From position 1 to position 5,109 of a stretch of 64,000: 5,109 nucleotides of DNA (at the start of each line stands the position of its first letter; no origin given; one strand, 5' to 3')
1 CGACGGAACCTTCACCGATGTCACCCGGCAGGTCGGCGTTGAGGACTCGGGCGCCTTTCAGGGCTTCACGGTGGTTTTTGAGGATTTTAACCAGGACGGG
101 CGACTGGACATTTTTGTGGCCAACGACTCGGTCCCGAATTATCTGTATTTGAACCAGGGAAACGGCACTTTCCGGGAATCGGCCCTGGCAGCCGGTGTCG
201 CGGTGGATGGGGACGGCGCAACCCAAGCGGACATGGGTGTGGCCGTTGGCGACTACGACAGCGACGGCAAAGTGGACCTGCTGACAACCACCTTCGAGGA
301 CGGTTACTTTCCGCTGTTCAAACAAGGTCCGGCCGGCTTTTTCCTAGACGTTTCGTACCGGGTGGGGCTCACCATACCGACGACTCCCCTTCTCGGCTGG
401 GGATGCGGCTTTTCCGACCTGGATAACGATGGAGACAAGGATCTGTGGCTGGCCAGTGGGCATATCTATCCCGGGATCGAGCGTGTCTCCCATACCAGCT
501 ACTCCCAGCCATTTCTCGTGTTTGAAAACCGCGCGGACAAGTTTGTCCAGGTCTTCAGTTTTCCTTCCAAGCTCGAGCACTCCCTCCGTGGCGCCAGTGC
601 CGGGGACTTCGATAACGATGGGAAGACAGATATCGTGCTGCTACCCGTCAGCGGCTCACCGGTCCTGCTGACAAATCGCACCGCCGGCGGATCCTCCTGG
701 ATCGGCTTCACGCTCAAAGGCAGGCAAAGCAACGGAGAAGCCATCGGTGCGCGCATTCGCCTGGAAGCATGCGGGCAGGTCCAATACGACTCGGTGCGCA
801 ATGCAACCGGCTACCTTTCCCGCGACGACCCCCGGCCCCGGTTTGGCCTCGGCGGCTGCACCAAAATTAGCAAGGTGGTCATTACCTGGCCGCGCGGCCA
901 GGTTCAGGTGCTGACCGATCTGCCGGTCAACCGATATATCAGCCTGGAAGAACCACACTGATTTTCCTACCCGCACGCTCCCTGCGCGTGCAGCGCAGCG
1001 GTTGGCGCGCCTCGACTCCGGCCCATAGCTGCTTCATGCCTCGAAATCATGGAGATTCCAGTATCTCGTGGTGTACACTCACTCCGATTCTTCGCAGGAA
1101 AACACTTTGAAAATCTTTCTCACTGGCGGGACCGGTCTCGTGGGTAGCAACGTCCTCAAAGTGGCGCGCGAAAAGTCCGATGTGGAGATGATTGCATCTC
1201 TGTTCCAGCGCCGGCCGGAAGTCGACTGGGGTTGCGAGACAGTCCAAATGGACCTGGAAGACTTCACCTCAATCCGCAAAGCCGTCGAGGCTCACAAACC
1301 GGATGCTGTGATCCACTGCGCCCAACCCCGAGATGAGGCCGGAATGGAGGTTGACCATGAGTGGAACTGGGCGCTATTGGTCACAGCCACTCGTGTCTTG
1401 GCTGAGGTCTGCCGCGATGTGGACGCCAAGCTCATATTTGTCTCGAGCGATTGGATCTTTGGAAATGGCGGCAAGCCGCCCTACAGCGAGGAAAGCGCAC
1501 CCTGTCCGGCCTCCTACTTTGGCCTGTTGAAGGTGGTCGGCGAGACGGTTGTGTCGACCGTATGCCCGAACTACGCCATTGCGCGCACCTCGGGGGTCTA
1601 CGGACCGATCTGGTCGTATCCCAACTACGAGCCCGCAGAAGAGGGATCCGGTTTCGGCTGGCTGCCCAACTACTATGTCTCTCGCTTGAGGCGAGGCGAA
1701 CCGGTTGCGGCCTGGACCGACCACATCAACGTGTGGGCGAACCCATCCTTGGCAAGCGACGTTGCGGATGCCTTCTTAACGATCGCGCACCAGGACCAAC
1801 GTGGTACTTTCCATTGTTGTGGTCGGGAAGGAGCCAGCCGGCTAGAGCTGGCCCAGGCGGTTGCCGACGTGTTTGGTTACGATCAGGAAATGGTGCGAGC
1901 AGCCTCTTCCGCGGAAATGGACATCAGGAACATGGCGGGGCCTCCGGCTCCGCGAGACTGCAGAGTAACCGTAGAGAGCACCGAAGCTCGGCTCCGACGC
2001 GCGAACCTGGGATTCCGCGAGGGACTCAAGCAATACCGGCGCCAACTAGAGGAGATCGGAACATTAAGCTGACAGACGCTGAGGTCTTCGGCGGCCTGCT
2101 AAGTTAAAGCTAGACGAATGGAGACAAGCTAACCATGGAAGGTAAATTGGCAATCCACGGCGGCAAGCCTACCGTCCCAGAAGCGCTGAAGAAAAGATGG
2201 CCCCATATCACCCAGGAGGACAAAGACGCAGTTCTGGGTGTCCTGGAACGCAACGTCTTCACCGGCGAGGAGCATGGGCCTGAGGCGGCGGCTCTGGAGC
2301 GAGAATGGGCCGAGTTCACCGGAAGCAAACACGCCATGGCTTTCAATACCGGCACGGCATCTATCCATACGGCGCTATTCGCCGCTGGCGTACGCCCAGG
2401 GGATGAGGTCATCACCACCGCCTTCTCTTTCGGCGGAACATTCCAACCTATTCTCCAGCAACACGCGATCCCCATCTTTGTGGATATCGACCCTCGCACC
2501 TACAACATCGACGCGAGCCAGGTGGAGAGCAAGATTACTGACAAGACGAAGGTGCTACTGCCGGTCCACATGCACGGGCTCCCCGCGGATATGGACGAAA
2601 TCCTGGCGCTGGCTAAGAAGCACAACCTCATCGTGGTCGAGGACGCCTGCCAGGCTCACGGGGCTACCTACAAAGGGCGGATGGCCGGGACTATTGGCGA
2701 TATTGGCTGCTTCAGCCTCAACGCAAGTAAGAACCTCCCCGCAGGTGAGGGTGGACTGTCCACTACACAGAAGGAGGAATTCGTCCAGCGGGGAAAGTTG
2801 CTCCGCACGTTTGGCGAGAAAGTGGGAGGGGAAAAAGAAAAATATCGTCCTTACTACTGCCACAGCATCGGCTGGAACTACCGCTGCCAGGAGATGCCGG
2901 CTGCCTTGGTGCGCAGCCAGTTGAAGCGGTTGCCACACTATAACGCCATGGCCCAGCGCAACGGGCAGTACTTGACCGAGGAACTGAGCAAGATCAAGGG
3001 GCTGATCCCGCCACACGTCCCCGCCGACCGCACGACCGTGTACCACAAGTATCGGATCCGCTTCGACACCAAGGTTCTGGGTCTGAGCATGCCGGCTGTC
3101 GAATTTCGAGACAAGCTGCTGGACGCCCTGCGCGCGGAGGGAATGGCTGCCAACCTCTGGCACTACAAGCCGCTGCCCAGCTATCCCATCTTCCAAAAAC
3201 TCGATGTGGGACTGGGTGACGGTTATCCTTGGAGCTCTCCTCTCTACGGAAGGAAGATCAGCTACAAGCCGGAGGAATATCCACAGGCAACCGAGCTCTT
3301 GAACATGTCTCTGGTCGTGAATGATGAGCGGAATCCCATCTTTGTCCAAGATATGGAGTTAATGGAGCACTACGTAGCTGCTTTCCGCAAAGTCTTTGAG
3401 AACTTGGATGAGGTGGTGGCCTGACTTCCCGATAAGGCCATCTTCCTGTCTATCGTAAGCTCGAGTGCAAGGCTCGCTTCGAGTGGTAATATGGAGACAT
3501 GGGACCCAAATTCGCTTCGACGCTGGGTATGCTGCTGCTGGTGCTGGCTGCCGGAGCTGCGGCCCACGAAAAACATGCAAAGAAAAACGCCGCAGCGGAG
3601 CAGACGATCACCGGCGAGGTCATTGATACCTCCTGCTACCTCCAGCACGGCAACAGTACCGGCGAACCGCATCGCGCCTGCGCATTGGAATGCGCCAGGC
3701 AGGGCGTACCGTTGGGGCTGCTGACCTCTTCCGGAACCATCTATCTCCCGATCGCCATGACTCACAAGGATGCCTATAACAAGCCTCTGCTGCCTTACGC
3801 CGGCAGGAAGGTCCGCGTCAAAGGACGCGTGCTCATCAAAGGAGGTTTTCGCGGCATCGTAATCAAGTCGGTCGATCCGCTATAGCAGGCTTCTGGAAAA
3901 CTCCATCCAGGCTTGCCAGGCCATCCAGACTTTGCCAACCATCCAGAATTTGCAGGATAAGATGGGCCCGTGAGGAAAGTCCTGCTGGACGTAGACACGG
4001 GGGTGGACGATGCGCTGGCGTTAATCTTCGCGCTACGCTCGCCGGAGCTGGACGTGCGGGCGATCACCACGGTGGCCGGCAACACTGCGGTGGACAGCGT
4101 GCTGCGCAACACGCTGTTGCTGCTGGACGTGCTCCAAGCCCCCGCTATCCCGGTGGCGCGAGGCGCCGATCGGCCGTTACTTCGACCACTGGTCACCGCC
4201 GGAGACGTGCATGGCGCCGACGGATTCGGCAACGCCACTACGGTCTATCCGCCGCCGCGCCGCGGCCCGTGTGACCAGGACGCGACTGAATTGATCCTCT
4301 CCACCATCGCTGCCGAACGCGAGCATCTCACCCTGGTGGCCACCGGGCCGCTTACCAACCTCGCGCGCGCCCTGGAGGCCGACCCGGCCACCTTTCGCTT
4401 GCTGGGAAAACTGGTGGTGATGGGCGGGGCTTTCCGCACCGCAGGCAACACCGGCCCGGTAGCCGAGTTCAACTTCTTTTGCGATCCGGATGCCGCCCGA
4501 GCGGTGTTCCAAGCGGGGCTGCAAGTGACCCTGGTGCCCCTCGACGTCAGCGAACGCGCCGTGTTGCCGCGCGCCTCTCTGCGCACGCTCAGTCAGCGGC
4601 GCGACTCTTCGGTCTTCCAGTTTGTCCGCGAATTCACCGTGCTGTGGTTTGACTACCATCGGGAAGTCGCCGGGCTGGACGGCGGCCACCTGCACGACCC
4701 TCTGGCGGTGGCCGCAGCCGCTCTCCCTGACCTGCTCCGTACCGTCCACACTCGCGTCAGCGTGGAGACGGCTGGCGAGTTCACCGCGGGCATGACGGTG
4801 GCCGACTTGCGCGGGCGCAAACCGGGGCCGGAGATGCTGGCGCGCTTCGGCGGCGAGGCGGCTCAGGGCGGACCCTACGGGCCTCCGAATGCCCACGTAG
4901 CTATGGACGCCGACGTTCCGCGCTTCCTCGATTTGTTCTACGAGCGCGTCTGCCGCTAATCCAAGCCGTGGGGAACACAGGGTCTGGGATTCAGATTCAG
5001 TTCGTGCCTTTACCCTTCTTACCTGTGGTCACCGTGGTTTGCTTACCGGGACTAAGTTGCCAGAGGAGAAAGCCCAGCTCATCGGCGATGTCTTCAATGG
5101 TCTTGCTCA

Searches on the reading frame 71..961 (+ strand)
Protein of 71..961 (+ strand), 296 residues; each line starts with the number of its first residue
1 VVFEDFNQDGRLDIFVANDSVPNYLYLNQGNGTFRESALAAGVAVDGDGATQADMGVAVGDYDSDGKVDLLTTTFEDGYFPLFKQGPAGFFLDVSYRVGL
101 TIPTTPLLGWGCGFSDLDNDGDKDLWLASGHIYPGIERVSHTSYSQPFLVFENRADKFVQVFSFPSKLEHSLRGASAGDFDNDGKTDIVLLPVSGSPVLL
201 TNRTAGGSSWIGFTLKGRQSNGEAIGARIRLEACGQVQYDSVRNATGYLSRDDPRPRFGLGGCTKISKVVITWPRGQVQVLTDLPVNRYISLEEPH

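Call 85: search_protein_families(library=pfam, proteins=[window:71-961:+], max_evalue=0.00001)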
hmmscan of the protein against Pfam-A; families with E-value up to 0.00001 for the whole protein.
window:71-961:+ (296 aa): 3 families
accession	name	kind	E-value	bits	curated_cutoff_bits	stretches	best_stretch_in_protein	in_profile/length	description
PF13517.12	FG-GAP_3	-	5.5e-24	85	26.9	1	5-71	1-60/61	FG-GAP-like repeat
PF07593.17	UnbV_ASPIC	-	5.1e-20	71.6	23.4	1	224-290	1-67/68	ASPIC and UnbV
PF01839.29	FG-GAP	-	1.9e-09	37.6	22.1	0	175-189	5-19/37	FG-GAP repeat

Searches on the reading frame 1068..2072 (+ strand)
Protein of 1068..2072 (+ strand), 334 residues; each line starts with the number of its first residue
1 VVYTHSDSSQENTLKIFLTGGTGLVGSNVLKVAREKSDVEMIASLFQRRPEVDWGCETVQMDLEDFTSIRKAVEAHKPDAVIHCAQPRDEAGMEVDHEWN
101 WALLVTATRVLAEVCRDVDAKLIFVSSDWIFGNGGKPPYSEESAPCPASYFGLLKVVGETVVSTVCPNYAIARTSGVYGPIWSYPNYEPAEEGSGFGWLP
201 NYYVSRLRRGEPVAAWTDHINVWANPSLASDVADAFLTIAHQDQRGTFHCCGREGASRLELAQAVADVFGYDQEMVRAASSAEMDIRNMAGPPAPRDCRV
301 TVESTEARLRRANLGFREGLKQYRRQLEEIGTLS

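Call 85: search_protein_families(library=pfam, proteins=[window:1068-2072:+], max_evalue=0.00001)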
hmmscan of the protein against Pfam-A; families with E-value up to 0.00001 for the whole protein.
window:1068-2072:+ (334 aa): 3 families
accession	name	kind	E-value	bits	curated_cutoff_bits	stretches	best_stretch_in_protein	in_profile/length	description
PF04321.23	RmlD_sub_bind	-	2.2e-41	142.2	27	1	15-324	2-282/287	RmlD substrate binding domain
PF01370.27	Epimerase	-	2.4e-22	80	20.9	1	16-244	1-229/240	NAD dependent epimerase/dehydratase family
PF16363.11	GDP_Man_Dehyd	-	5.9e-12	46.1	27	1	19-179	3-181/332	GDP-mannose 4,6 dehydratase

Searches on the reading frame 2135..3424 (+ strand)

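Call 39: search_protein_families(library=pfam, proteins=[window:2135-3424:+], max_evalue=0.00001)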
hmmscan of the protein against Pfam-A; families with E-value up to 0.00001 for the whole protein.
window:2135-3424:+ (429 aa): 4 families
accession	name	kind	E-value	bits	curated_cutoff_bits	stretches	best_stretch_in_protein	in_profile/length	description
PF01041.23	DegT_DnrJ_EryC1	-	9.4e-89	298.6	19.8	1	24-375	2-339/360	DegT/DnrJ/EryC1/StrS aminotransferase family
PF01053.26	Cys_Met_Meta_PP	-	3.7e-11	42.6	27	1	49-179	52-182/381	Cys/Met metabolism PLP-dependent enzyme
PF00155.27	Aminotran_1_2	-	2.3e-07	30.8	19.7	1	51-181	44-194/361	Aminotransferase class I and II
PF01212.27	Beta_elim_lyase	-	4.8e-06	26.6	27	0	49-301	32-282/288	Beta-eliminating lyase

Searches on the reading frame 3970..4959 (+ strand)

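Call 39: search_protein_families(library=pfam, proteins=[window:3970-4959:+], max_evalue=0.00001)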
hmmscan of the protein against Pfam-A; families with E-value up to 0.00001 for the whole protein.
window:3970-4959:+ (329 aa): 1 family
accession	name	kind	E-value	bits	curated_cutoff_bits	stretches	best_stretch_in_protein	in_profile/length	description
PF01156.24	IU_nuc_hydro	-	2.9e-89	300.1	34.2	1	4-321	1-297/297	Inosine-uridine preferring nucleoside hydrolase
